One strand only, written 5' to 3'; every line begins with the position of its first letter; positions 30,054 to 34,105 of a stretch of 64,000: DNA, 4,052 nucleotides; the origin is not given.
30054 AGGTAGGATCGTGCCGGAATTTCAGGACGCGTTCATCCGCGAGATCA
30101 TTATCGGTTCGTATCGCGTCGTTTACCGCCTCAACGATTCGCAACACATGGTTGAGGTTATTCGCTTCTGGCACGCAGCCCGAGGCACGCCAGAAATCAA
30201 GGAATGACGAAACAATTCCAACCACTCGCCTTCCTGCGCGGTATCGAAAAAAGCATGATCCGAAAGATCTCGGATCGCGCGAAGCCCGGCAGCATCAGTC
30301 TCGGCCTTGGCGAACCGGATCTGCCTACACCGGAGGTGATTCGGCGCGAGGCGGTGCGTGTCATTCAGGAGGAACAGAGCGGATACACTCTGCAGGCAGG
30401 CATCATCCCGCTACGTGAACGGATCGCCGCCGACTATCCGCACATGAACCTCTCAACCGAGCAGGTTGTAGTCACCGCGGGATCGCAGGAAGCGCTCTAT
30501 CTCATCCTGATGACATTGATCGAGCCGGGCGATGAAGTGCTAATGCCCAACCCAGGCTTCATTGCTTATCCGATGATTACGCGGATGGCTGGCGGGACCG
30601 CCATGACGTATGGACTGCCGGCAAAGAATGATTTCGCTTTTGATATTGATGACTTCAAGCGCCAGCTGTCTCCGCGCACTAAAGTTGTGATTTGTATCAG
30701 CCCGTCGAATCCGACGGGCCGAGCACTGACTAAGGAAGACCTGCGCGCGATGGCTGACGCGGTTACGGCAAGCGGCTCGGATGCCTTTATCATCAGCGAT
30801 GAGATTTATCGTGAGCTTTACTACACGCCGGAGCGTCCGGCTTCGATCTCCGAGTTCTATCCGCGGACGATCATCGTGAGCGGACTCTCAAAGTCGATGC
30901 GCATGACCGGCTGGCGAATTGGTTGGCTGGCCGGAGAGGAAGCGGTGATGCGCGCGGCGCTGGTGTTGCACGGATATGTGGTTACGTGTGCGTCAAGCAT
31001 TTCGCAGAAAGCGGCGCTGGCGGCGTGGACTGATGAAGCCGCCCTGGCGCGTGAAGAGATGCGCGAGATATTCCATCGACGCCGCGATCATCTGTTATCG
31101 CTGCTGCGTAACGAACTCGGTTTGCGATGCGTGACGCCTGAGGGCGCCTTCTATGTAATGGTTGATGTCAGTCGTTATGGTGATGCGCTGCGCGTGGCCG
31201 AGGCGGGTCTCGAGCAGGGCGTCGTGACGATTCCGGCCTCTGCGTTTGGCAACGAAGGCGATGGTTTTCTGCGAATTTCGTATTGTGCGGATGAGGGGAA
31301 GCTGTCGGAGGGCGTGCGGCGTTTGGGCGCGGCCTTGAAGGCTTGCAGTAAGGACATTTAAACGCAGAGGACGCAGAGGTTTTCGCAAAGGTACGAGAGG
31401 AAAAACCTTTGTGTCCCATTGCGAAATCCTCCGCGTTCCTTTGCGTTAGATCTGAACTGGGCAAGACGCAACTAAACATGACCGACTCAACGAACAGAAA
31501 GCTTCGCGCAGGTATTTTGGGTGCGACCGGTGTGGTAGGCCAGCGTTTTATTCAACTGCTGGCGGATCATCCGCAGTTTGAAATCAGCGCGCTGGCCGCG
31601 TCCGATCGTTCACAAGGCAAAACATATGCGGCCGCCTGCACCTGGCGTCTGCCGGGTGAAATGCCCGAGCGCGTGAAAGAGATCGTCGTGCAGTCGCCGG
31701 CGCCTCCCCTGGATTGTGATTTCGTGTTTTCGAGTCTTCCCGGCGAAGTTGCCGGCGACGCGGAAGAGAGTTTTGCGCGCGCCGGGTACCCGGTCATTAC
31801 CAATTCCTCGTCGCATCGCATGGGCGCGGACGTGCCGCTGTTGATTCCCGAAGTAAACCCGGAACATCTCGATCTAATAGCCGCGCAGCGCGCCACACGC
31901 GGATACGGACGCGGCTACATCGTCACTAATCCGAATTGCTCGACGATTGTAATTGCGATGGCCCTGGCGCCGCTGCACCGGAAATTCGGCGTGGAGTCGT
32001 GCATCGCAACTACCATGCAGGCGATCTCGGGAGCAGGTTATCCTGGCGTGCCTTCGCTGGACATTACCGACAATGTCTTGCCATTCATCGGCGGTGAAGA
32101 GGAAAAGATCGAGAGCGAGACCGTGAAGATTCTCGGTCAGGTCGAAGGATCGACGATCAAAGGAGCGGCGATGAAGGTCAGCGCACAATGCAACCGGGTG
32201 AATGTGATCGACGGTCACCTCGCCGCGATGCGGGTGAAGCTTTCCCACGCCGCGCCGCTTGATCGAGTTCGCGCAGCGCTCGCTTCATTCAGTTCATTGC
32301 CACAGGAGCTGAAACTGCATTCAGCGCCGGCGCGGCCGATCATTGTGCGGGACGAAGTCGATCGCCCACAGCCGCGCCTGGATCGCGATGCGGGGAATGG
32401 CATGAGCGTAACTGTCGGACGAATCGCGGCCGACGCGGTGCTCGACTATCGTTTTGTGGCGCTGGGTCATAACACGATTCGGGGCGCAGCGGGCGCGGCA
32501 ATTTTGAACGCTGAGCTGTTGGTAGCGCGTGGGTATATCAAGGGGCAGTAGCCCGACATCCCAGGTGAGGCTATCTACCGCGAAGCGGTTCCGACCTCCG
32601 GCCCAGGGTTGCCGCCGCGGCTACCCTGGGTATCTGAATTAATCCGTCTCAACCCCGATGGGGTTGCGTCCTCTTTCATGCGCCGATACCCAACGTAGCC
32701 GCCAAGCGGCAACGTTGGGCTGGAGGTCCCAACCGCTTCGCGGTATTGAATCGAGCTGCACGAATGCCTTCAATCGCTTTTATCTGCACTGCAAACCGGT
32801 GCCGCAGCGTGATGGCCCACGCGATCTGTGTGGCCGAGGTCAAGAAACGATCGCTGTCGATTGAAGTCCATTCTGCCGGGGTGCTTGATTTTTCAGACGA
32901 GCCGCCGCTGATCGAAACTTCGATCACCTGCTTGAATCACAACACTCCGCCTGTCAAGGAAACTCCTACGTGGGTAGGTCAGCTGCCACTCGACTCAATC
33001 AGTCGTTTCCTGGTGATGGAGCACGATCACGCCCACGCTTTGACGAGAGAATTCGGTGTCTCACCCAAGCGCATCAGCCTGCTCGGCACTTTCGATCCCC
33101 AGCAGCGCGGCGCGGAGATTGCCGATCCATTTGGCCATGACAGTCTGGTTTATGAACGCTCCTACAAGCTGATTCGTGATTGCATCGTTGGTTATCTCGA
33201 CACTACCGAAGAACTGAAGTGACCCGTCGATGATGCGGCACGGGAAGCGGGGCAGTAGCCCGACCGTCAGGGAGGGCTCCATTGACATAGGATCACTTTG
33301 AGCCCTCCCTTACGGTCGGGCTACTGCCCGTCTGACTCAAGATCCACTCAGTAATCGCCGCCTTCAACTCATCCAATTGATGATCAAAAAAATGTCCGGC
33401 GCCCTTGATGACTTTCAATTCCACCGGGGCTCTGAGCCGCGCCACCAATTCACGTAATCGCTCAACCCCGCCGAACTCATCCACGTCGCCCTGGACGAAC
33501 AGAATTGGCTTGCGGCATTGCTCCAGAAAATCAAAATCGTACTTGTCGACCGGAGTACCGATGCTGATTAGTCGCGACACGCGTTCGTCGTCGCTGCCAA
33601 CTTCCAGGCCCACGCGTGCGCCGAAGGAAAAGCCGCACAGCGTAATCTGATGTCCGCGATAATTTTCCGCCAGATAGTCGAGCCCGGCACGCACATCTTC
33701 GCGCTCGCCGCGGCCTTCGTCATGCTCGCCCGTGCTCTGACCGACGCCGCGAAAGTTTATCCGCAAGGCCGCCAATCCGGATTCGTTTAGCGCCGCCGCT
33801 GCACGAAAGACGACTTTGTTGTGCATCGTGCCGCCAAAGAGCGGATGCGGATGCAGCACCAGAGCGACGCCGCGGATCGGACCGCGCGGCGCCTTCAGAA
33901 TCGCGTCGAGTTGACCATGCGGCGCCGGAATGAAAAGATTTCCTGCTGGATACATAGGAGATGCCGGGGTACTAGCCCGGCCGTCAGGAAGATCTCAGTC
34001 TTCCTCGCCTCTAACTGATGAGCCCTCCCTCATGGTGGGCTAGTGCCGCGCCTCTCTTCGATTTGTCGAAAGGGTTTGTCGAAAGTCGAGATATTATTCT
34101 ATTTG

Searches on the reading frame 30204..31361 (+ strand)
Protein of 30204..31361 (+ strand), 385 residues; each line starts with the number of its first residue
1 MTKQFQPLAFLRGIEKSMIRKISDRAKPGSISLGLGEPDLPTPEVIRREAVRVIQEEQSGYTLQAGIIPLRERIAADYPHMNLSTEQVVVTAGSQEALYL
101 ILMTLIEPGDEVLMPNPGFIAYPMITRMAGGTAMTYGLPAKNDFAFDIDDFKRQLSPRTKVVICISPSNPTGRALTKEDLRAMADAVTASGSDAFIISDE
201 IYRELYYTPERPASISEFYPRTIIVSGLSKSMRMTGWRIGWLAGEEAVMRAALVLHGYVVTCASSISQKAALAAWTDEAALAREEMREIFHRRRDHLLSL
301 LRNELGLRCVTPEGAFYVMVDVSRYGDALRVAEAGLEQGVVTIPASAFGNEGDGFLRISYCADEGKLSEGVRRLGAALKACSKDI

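Call 4: search_protein_families(library=pfam, proteins=[window:30204-31361:+], max_evalue=0.01)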
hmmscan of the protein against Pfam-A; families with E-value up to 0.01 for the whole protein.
window:30204-31361:+ (385 aa): 4 families
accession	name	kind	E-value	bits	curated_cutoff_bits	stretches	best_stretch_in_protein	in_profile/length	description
PF00155.27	Aminotran_1_2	-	6.1e-62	210.3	19.7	1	31-374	4-361/361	Aminotransferase class I and II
PF00266.25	Aminotran_5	-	2.8e-05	23.7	21.5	1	84-184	59-165/371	Aminotransferase class-V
PF01053.26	Cys_Met_Meta_PP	-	0.00011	21.4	27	1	85-197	67-171/381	Cys/Met metabolism PLP-dependent enzyme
PF01041.23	DegT_DnrJ_EryC1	-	0.001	18.8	19.8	1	85-165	39-119/360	DegT/DnrJ/EryC1/StrS aminotransferase family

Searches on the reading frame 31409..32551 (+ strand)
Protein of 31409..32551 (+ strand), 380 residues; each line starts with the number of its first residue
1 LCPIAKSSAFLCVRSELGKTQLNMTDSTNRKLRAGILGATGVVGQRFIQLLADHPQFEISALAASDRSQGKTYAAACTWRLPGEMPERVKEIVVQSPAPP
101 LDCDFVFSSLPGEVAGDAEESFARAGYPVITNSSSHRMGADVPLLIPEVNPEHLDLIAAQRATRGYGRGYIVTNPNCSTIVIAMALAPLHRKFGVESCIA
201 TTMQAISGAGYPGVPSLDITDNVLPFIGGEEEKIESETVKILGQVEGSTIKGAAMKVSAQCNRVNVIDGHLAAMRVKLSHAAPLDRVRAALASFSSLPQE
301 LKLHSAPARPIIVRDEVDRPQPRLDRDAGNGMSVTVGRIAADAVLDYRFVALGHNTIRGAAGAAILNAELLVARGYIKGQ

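Call 4: search_protein_families(library=pfam, proteins=[window:31409-32551:+], max_evalue=0.01)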
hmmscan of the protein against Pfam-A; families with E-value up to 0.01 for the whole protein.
window:31409-32551:+ (380 aa): 3 families
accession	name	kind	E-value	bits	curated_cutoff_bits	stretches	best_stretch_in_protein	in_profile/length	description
PF02774.23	Semialdhyde_dhC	-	1.7e-34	120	26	1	186-357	1-183/184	Semialdehyde dehydrogenase, dimerisation domain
PF01118.30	Semialdhyde_dh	-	1.1e-32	113.4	26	1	33-155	1-119/121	Semialdehyde dehydrogenase, NAD binding domain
PF02670.22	DXP_reductoisom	-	0.0012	20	21.7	1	36-69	3-37/129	1-deoxy-D-xylulose 5-phosphate reductoisomerase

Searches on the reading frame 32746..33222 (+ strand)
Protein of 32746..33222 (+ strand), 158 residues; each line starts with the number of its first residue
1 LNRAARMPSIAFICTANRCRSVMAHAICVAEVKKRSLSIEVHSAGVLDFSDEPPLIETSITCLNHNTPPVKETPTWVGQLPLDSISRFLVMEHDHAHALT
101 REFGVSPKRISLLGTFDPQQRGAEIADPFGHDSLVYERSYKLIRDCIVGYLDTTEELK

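Call 4: search_protein_families(library=pfam, proteins=[window:32746-33222:+], max_evalue=0.01)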
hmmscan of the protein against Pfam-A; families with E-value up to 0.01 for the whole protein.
window:32746-33222:+ (158 aa): 1 family
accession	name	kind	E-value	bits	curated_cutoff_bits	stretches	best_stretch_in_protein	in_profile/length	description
PF01451.26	LMWPc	-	6.2e-18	65.8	23.2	1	10-150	1-143/144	Low molecular weight phosphotyrosine protein phosphatase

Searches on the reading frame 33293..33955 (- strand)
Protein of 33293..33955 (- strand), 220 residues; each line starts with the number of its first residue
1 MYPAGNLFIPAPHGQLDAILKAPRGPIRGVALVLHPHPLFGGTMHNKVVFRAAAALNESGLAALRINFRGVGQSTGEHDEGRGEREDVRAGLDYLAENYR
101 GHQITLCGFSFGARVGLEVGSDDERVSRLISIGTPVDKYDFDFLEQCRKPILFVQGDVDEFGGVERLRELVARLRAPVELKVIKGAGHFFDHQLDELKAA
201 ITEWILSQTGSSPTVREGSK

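Call 4: search_protein_families(library=pfam, proteins=[window:33293-33955:-], max_evalue=0.01)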
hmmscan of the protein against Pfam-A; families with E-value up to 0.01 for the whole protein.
window:33293-33955:- (220 aa): 8 families
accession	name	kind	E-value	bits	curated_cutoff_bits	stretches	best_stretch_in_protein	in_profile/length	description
PF00561.26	Abhydrolase_1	-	2.6e-11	44.1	25.8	1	46-138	12-108/245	alpha/beta hydrolase fold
PF12146.15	Hydrolase_4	-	2.6e-11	43.7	27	1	41-135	12-110/239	Serine aminopeptidase, S33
PF20408.4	Abhydrolase_11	-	1.6e-10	41.5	27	1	41-192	12-169/193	Alpha/beta hydrolase domain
PF01738.24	DLH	-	4.1e-07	30.3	21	1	87-196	80-194/217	Dienelactone hydrolase family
PF12697.13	Abhydrolase_6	-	4.1e-05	24.8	26.3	1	47-127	11-87/217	Alpha/beta hydrolase family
PF00326.27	Peptidase_S9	-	0.0022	17.9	22.6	0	147-210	143-211/213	Prolyl oligopeptidase family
PF00205.28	TPP_enzyme_M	-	0.0034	17.5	30.4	1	142-190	6-53/137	Thiamine pyrophosphate enzyme, central domain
PF02129.25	Peptidase_S15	-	0.0098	16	23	0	53-140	44-134/262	X-Pro dipeptidyl-peptidase (S15 family)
